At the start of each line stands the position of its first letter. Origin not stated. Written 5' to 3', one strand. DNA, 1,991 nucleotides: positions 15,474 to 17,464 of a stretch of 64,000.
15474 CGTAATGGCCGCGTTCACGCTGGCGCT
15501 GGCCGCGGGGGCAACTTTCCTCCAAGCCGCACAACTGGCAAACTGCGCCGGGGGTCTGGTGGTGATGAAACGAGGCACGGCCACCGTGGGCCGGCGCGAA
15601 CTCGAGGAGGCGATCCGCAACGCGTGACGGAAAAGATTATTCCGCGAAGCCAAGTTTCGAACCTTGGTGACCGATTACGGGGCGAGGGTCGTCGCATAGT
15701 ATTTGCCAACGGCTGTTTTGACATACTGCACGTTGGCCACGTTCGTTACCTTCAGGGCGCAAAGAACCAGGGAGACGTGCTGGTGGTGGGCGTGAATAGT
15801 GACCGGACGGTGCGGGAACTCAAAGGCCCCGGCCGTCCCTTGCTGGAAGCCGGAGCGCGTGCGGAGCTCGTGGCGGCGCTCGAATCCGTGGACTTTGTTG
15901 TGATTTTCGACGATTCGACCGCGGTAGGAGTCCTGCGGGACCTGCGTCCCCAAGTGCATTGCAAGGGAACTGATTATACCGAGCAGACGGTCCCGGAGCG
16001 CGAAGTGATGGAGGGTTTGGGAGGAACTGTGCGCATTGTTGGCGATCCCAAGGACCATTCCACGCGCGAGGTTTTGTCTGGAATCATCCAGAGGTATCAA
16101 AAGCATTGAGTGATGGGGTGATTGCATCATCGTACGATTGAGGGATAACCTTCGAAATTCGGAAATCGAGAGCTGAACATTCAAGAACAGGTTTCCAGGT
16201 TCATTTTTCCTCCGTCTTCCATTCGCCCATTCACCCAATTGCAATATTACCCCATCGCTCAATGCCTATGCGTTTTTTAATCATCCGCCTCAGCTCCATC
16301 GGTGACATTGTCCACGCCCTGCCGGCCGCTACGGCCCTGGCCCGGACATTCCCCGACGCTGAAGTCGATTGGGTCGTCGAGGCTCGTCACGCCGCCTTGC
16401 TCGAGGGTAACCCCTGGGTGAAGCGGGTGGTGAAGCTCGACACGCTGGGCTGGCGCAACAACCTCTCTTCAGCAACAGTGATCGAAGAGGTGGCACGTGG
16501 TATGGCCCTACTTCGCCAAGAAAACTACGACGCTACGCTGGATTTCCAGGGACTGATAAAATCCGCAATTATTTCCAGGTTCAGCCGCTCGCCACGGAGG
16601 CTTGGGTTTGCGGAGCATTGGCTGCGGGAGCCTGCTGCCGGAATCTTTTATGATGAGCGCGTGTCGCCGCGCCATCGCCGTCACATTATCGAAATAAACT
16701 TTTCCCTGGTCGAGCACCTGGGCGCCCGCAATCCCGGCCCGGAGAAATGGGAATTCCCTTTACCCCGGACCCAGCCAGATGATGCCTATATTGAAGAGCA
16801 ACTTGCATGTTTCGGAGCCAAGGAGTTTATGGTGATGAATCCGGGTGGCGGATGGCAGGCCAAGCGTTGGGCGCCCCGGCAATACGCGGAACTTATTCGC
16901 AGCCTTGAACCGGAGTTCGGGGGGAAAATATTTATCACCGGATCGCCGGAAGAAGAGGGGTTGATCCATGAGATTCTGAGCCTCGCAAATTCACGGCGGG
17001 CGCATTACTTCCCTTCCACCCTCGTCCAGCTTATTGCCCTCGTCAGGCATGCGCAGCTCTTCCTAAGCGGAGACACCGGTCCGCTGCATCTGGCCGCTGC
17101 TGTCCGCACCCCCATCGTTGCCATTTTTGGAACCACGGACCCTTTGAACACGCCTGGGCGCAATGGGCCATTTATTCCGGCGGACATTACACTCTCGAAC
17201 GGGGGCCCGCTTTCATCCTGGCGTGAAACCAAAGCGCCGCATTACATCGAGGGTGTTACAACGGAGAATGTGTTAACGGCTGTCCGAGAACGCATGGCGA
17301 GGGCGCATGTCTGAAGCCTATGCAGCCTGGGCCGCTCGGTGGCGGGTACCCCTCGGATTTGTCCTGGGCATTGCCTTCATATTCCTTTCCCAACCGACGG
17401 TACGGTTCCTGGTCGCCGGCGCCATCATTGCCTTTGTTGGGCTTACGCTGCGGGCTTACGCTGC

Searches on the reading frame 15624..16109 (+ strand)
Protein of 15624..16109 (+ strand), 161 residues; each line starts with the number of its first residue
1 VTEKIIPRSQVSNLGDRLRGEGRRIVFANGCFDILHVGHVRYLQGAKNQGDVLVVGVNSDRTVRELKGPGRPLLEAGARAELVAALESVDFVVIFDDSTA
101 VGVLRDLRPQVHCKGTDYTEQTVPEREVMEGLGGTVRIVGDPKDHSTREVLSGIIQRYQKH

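Call 53: search_protein_families(library=pfam, proteins=[window:15624-16109:+], max_evalue=0.001)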
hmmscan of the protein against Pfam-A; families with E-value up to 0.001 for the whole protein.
window:15624-16109:+ (161 aa): 1 family
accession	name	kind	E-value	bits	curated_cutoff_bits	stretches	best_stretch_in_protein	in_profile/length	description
PF01467.32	CTP_transf_like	-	8.3e-16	58.8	21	1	28-131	2-101/133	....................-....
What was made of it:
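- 16098..16270 (+): The same kind of element between a cytidylyltransferase-like gene (15624-16109) and a heptosyltransferase (16262-17314). Arms are 16098-16122 and 16246-16270. They span the stop codon and reach the start codon. Pfam (call 53).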

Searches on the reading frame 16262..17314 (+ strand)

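Call 53: search_protein_families(library=pfam, proteins=[window:16262-17314:+], max_evalue=0.001)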
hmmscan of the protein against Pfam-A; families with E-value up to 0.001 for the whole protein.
window:16262-17314:+ (350 aa): 1 family
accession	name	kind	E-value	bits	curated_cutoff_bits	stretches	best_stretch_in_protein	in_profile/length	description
PF01075.23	Glyco_transf_9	-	7.7e-36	124.1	22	1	84-299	8-219/247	Glycosyltransferase family 9 (heptosyltransferase)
